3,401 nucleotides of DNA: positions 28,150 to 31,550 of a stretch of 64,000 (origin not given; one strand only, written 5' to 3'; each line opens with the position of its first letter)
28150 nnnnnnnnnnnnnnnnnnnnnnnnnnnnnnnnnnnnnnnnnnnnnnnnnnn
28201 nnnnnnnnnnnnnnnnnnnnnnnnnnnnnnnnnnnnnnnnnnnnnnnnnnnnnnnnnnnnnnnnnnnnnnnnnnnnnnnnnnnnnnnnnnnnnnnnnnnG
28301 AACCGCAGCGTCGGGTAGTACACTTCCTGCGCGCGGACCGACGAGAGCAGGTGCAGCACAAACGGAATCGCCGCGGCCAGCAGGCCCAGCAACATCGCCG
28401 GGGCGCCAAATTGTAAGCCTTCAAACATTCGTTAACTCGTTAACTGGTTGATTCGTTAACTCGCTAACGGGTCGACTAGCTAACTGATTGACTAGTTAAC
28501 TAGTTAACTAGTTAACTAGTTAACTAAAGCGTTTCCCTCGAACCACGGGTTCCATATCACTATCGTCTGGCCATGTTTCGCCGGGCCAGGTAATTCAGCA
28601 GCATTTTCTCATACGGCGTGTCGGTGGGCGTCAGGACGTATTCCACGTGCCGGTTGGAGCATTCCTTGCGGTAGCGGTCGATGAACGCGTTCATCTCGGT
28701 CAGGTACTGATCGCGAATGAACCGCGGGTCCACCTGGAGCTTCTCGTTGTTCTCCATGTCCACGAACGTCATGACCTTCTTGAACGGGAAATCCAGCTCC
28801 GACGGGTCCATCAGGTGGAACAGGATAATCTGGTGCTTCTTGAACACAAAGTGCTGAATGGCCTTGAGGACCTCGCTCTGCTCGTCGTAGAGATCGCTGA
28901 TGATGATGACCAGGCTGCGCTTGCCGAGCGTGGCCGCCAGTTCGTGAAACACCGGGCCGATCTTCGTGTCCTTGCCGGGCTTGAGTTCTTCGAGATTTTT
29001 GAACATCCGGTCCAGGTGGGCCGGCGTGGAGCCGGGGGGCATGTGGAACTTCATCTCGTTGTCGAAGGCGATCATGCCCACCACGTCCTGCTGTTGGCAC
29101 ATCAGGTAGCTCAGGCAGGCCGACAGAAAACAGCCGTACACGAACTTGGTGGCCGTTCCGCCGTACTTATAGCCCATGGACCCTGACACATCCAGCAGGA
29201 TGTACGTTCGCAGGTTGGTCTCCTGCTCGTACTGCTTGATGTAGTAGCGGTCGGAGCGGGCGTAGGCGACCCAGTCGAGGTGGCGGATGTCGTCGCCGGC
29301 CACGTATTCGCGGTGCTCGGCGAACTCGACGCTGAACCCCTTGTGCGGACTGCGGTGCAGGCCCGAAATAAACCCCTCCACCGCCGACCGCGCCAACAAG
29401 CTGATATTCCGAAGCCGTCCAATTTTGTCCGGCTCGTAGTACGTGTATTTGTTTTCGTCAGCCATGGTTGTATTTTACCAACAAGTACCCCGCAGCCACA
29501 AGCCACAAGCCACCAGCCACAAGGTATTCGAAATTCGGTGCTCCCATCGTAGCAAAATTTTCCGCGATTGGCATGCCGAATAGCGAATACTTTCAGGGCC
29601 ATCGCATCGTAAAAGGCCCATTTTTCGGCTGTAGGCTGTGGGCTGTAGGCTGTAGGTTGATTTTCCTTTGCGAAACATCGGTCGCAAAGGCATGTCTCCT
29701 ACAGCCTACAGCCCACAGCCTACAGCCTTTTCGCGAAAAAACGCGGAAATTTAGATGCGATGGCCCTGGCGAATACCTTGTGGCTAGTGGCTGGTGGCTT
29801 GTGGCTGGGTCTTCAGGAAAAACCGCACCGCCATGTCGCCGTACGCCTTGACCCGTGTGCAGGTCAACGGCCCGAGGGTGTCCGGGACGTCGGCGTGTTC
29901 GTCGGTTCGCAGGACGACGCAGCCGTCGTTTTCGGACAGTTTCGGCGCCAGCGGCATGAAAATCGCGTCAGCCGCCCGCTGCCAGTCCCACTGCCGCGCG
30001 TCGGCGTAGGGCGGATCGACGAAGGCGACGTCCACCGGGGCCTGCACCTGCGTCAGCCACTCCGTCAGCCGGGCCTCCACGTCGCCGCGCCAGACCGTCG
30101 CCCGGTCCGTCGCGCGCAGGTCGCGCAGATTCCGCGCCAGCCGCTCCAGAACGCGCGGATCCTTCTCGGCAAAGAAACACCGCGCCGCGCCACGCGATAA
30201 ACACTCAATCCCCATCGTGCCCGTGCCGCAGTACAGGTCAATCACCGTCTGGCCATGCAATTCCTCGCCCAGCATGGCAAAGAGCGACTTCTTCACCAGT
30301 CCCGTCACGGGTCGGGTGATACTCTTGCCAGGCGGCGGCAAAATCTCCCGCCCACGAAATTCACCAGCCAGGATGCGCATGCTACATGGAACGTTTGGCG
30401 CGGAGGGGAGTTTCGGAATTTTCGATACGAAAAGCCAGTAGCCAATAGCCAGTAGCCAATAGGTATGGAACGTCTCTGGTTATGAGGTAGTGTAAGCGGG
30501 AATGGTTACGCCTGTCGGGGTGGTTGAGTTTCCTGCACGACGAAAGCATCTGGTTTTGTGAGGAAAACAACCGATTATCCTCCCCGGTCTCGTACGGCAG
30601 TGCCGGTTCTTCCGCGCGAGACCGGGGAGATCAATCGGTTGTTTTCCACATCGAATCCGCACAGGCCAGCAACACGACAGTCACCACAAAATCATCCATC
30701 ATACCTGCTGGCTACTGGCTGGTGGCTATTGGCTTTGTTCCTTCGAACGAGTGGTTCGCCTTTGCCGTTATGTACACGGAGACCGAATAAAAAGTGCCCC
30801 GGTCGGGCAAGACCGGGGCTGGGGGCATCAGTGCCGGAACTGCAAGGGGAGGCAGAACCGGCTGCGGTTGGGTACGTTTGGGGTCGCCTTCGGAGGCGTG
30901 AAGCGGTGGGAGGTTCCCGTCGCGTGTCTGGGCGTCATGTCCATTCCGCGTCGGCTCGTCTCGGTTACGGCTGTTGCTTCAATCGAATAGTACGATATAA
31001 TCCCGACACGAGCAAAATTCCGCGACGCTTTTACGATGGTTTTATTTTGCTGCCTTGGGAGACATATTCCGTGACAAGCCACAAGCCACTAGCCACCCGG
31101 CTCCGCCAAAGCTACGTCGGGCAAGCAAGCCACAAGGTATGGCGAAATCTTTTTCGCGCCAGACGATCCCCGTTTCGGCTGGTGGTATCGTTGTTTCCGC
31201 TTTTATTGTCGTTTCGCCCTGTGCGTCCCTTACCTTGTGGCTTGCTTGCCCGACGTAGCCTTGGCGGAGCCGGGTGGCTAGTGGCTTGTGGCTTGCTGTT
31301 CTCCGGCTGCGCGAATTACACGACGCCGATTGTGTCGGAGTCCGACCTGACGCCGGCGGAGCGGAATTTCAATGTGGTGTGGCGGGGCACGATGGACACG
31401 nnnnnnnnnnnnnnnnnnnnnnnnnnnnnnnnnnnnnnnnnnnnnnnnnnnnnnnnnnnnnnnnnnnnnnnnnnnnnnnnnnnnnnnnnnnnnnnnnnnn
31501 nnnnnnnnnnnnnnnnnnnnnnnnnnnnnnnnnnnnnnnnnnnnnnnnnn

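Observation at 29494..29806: Four-level 'Russian-doll' hairpin: one element family nested inside another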

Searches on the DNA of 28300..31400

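Call 46: search_rna_families(source=window, start=28300, end=31400, threshold=evalue, max_evalue=1)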
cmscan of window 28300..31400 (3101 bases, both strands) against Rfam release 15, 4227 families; matches with E-value up to 1: 6.
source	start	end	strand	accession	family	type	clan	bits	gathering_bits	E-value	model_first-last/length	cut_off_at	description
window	30559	30651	-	RF04110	MIR5084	Gene; miRNA;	-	38.4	110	4.4e-05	1-122/122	no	MIR5084 microRNA precursor family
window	29631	29723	+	RF03857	mir-3129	Gene; miRNA;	-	35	90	0.00013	1-82/82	no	mir-3129 microRNA precursor family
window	30560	30679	-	RF02346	ar35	Gene; sRNA;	-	25.7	45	0.042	1-144/144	no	Alphaproteobacterial sRNA ar35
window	28435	28528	+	RF03444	MIR5635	Gene; miRNA;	-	23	149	0.36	1-182/182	no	MIR5635 microRNA precursor family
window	30788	30845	-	RF02399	NsiR1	Gene; sRNA;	-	21.2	39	0.48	1-60/60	no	Nitrogen stress-induced RNA 1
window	29640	29713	+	RF00385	IBV_D-RNA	Cis-reg;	-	19.1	35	0.6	1-42/42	no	Infectious bronchitis virus D-RNA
